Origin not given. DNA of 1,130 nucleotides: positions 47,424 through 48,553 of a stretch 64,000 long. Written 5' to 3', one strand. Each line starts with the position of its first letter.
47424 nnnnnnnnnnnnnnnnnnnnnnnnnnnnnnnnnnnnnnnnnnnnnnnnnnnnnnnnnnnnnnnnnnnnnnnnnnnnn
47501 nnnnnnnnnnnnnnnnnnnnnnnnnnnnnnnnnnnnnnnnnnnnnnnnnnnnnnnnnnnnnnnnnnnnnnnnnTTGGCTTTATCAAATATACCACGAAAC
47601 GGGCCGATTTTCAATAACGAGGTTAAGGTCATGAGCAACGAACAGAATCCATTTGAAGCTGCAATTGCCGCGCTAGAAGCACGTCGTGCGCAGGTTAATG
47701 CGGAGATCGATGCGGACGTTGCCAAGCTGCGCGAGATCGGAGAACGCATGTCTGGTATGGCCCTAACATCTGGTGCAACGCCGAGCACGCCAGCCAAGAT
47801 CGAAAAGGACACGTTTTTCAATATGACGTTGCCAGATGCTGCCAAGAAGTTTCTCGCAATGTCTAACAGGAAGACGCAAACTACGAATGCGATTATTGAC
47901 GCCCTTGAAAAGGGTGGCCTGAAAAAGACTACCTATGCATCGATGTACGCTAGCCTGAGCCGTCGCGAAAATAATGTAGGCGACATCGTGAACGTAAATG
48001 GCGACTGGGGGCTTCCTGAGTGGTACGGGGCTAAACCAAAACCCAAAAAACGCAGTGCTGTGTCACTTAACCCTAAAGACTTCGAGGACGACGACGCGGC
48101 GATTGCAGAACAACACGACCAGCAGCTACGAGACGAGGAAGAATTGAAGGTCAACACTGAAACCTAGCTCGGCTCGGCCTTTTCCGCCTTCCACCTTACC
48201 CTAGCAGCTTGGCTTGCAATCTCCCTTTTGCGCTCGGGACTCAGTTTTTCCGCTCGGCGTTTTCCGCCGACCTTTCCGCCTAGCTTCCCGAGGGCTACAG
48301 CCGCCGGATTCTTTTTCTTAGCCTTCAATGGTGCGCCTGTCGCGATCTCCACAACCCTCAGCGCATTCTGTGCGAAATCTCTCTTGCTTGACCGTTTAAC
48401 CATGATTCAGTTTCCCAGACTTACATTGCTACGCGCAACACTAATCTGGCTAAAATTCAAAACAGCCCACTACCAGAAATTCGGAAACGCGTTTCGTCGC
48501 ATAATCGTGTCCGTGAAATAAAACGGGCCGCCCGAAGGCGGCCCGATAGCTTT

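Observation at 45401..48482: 3,066-bp IS1-like element with perfect 22-bp inverted repeats, 8-bp target duplication and cargo genes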

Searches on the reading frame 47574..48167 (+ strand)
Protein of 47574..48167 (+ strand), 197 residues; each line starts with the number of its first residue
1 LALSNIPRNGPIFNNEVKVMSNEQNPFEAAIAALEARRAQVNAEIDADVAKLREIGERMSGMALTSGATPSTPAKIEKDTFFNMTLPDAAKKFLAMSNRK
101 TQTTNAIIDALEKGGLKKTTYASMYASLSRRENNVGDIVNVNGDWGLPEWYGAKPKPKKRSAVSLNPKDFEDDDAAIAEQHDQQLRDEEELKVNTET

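Call 4: search_protein_families(library=pfam, proteins=[window:47574-48167:+], max_evalue=0.01)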
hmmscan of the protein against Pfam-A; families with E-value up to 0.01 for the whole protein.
window:47574-48167:+ (197 aa): 0 families

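Call 5: search_protein_families(library=ncbifam, proteins=[window:47574-48167:+], max_evalue=0.01)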
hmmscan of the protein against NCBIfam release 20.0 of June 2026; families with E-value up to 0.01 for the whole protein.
window:47574-48167:+ (197 aa): 0 families

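Call 14: find_encoding_contigs(protein=window:47631-48167:+, flank=6000, max_places=10)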
Protein window:47631-48167:+ (178 aa): 1 contig read that carries it; 1 place shown.
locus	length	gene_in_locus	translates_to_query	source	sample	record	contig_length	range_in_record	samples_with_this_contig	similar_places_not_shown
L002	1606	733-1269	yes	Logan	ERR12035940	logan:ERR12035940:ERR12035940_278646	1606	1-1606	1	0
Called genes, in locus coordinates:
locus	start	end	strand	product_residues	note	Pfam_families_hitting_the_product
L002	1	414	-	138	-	?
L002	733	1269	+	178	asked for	-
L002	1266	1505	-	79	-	-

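Call 30: search_protein_families(library=pfam, max_evalue=0.1, proteins=[window:47631-48164:+])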
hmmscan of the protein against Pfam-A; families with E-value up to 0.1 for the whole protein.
seq(178 aa): 1 family
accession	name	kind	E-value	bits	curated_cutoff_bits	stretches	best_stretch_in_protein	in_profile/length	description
PF05066.19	HARE-HTH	-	0.043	14.7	25.9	1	65-131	1-71/71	HB1, ASXL, restriction endonuclease HTH domain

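Call 31: search_protein_families(library=padloc, max_evalue=0.01, proteins=[window:47631-48167:+])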
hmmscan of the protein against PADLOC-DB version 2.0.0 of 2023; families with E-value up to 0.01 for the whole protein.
window:47631-48167:+ (178 aa): 0 families

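Call 32: search_protein_families(library=phrogs, max_evalue=0.01, proteins=[window:47631-48167:+])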
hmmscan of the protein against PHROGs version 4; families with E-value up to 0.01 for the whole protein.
window:47631-48167:+ (178 aa): 0 families

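Call 55: search_protein_representatives(protein=window:47631-48167:+)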
Query: 178 residues. Proteins with E-value up to 0.001 (for the whole library): 770; up to 1e-10: 244; up to 1e-30: 2. The best 150 are listed.
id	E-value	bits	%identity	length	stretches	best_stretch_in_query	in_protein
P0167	6.7e-61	221.6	70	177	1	1-145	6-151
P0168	1.0e-37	146.2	59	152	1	46-169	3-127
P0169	1.4e-30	123.1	46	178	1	5-163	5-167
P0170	5.9e-28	114.5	56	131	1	50-148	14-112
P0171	2.2e-27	112.6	51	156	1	5-134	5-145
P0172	6.1e-26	108.0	45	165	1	6-171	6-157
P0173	2.0e-25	106.3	47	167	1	5-161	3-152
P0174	9.7e-25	104.0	49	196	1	5-149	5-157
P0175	2.5e-24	102.7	45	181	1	1-151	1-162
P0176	6.5e-22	94.9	44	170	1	1-160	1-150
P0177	9.7e-22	94.3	42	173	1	6-143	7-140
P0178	6.8e-21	91.5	44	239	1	1-143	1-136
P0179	8.6e-21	91.2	39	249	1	7-144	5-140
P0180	1.0e-20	91.0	54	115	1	65-157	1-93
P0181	3.0e-20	89.4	46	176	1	8-139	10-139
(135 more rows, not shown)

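Call 60: search_solved_structures(query=A2, max_evalue=1)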
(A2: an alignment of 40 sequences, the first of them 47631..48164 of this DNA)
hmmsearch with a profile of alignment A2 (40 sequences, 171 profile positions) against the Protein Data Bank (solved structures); distinct sequences matched with E-value up to 1: 14.
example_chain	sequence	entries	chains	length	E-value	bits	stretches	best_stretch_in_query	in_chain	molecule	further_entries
6zfb_D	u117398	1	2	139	0.0033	20.3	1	114-163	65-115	DNA-directed RNA polymerase subunit delta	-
2m4k_A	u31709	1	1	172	0.0067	19.3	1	114-162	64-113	DNA-directed RNA polymerase subunit delta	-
7f75_L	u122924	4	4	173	0.0068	19.3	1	114-162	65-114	DNA-directed RNA polymerase subunit delta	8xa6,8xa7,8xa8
9tlr_A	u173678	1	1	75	0.086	15.7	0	14-31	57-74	Sc-apCC-2-BCL-xL-11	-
3jbn_L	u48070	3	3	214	0.18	14.6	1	100-168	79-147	40S ribosomal protein eS8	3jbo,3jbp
3j7a_L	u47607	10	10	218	0.19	14.6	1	100-168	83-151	40S ribosomal protein eS8 | 40S ribosomal protein S8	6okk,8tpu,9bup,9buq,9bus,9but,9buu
4esf_A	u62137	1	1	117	0.26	14.1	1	77-121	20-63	PadR-like transcriptional regulator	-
3hhh_A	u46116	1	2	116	0.29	14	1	75-115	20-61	Transcriptional regulator, PadR family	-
2krc_A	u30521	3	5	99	0.35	13.7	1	114-139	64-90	DNA-directed RNA polymerase subunit delta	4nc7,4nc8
8x6g_E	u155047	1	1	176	0.36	13.6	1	112-150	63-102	Probable DNA-directed RNA polymerase subunit delta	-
6eri_BP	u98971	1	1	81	0.67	12.8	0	82-111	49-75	30S ribosomal protein S16, chloroplastic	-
9tlv_A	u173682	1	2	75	0.75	12.6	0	14-31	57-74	Sc-apCC-2-MCL-1-3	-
4v61_AP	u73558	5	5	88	0.76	12.6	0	82-111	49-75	Ribosomal Protein S16 | 30S ribosomal protein S16, chloroplastic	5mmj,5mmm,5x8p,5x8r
6zca_D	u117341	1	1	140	0.87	12.4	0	114-139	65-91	Probable DNA-directed RNA polymerase subunit delta,Probable DNA-directed RNA polymerase su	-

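Call 65: predict_structure(alignment_id=A2)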
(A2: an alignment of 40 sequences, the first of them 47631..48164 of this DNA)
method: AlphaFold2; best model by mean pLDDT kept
length: 178 residues; sequences in the alignment: 40
mean_pLDDT: 83.5   pTM: 0.53
mean pLDDT of the five models: 83.5, 82.3, 81.9, 81.5, 81.2
residues with pLDDT >= 90: 101; 70-90: 27; 50-70: 49; < 50: 1
segments of 3 or more residues with pLDDT < 50: none
pLDDT, mean of each block of 10 residues (from residue 1): 73 96 95 86 59 83 97 95 97 96 97 95 96 76 65 61 68 64
secondary structure, 60 per line:
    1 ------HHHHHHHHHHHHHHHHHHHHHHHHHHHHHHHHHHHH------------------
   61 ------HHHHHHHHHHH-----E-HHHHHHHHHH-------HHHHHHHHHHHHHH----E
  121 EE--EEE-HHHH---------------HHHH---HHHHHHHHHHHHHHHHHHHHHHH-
elements in order: H7-42 H67-77 H85-94 H102-115 E120-122 E125-127 H129-132 H148-151 H155-177

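Call 70: fold_search(model_id=the predicted structure, library=pdb)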
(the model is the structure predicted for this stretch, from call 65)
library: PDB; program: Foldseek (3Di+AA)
matches with E <= 10: 700; with E <= 0.001: 0
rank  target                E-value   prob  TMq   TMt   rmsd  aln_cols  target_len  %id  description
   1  9a6y_A                1.3e-02  0.99  0.32  0.33  12.5       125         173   22  Integrative model of RPOE-RPOC by crosslinking MS and deep learning (released 2024-09-18)
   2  8x6g_E                2.7e-02  1.00  0.32  0.61   3.2        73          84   23  Cryo-EM structure of Staphylococcus aureus sigB-dependent RNAP-promoter open complex (released 2024-06-05)
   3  8hvr_I                3.1e-02  0.99  0.28  0.20   3.3        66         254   23  Cryo-EM structure of AfsR-dependent transcription activation complex with afsS promoter (released 2023-12-27)
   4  5zuz_MODEL_1_A        9.4e-02  0.92  0.28  0.45   8.2        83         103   20  Solution Structure of the DNA-Binding Domain of Rok (released 2018-10-17)
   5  2krc_MODEL_1_A        1.2e-01  0.93  0.33  0.53   3.8        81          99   18  Solution structure of the N-terminal domain of Bacillus subtilis delta subunit of RNA polymerase (released 2010-04-07)
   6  8bif_D                1.2e-01  0.66  0.22  0.14   4.9        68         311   18  O-Methyltransferase Plu4892 in complex with SAH (released 2023-03-08)
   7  8k60_J                1.3e-01  0.96  0.28  0.21   3.2        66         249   23  Cryo-EM structure of Streptomyces coelicolor transcription initiation complex with the global transcription factor Afs (released 2024-07-31)
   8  4ets_A                1.4e-01  0.90  0.28  0.34   3.8        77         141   16  Crystal structure of Campylobacter jejuni ferric uptake regulator (released 2012-06-20)
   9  5nbc_B                1.8e-01  0.92  0.30  0.39   5.8        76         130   20  Structure of Prokaryotic Transcription Factors (released 2018-05-16)
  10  1yg2                  1.9e-01  0.69  0.30  0.31  13.8       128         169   15  Structure of the Vibrio cholerae virulence activator AphA (released 2005-01-11)
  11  8h7a_A                1.9e-01  0.60  0.24  0.46   3.8        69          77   20  Crystal structure of the dimer form KAT6A WH domain with its bound double stranded DNA (released 2023-01-18)
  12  7lz9                  2.1e-01  0.47  0.21  0.19   5.2        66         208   15  Inactive form of VanR from S. coelicolor (released 2021-07-14)
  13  5zux_MODEL_1_A        2.3e-01  0.89  0.28  0.49   2.6        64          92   20  Solution Structure of the DNA complex of the C-terminal Domain of Rok (released 2018-10-17)
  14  5nbc_A                2.3e-01  0.87  0.30  0.39   5.6        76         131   20  Structure of Prokaryotic Transcription Factors (released 2018-05-16)
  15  2g9w_A                2.5e-01  0.97  0.30  0.44   2.0        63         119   19  Crystal Structure of Rv1846c, a Putative Transcriptional Regulatory Protein of Mycobacterium Tuberculosis (released 2007-03-13)
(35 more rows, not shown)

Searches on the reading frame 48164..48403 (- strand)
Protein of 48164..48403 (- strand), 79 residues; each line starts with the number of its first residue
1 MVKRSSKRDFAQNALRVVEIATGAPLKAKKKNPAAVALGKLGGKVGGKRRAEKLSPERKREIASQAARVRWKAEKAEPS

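Call 4: search_protein_families(library=pfam, proteins=[window:48164-48403:-], max_evalue=0.01)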
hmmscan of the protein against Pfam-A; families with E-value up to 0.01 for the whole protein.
window:48164-48403:- (79 aa): 0 families

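Call 5: search_protein_families(library=ncbifam, proteins=[window:48164-48403:-], max_evalue=0.01)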
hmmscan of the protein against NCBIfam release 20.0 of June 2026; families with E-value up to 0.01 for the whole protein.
window:48164-48403:- (79 aa): 0 families

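Call 30: search_protein_families(library=pfam, max_evalue=0.1, proteins=[window:48167-48403:-])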
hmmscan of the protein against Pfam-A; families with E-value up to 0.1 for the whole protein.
seq(79 aa): 0 families

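Call 31: search_protein_families(library=padloc, max_evalue=0.01, proteins=[window:48164-48403:-])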
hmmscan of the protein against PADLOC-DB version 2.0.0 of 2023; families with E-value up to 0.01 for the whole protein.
window:48164-48403:- (79 aa): 0 families

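Call 32: search_protein_families(library=phrogs, max_evalue=0.01, proteins=[window:48164-48403:-])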
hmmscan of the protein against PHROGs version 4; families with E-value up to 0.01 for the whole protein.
window:48164-48403:- (79 aa): 1 family
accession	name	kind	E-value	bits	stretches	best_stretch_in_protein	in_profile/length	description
phrog_2384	-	unknown function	3e-05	24.4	1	42-76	7-40/338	-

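Call 61: find_homologous_proteins(query=window:48164-48403:-, max_evalue=0.001)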
Query window:48164-48403:- (79 aa): 732 proteins with E <= 0.001 among 755 candidates; the best 120 are listed.
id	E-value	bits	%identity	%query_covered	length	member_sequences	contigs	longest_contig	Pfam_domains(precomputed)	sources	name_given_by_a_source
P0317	1.5e-39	151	100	100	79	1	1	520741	-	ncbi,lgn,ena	-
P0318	5.4e-30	120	81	100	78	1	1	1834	-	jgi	jgi:hypothetical protein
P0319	7.9e-30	120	84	96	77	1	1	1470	-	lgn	-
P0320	1.3e-29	119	81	99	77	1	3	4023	-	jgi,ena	-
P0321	1.9e-29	119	81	99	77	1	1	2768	-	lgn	-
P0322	4.3e-29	118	80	96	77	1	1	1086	-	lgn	-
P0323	8.8e-29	117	81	99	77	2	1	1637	-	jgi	-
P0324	1.1e-28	116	86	94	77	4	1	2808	-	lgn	-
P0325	1.2e-28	116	81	99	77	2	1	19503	-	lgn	-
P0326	2.4e-28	115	83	97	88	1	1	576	-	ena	-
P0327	7.2e-28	114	78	100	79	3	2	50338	-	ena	-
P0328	7.2e-28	114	79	96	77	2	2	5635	-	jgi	jgi:hypothetical protein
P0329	8.4e-28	113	80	96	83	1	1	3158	-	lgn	-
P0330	1.1e-27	113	82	97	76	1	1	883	-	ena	-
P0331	1.5e-27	113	85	90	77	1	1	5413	-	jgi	jgi:hypothetical protein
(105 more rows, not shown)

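Call 73: predict_structure(alignment_id=A3)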
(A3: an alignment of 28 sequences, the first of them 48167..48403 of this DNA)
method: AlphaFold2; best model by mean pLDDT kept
length: 79 residues; sequences in the alignment: 28
mean_pLDDT: 71.5   pTM: 0.38
mean pLDDT of the five models: 71.5, 71.0, 70.0, 69.4, 60.9
residues with pLDDT >= 90: 6; 70-90: 30; 50-70: 40; < 50: 3
segments of 3 or more residues with pLDDT < 50: 1-3
pLDDT, mean of each block of 10 residues (from residue 1): 53 67 63 68 72 87 90 72
secondary structure, 60 per line:
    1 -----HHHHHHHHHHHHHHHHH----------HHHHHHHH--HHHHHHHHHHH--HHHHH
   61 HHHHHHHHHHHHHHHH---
elements in order: H6-22 H33-40 H43-53 H56-76

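Call 78: fold_search(model_id=the predicted structure, library=pdb)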
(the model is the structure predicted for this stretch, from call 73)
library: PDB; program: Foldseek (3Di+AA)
matches with E <= 10: 3; with E <= 0.001: 0
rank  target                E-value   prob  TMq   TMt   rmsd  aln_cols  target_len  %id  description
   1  8sbf_D                9.0e+00  0.06  0.25  0.07  10.0        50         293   24  Full-length structure of the LysR-type transcriptional regulator, ACIAD0746, from Acinetobacter baylyi (released 2024-04-17)
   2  3fxq_A                9.0e+00  0.02  0.21  0.06  11.3        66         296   23  Crystal structure of the LysR-type transcriptional regulator TsaR (released 2010-01-26)
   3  9zpg_A                9.7e+00  0.05  0.19  0.03  12.9        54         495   18  Crystal structure of Glutamate--tRNA ligase (GltX) from Moraxella catarrhalis (Apo) (released 2025-12-24)
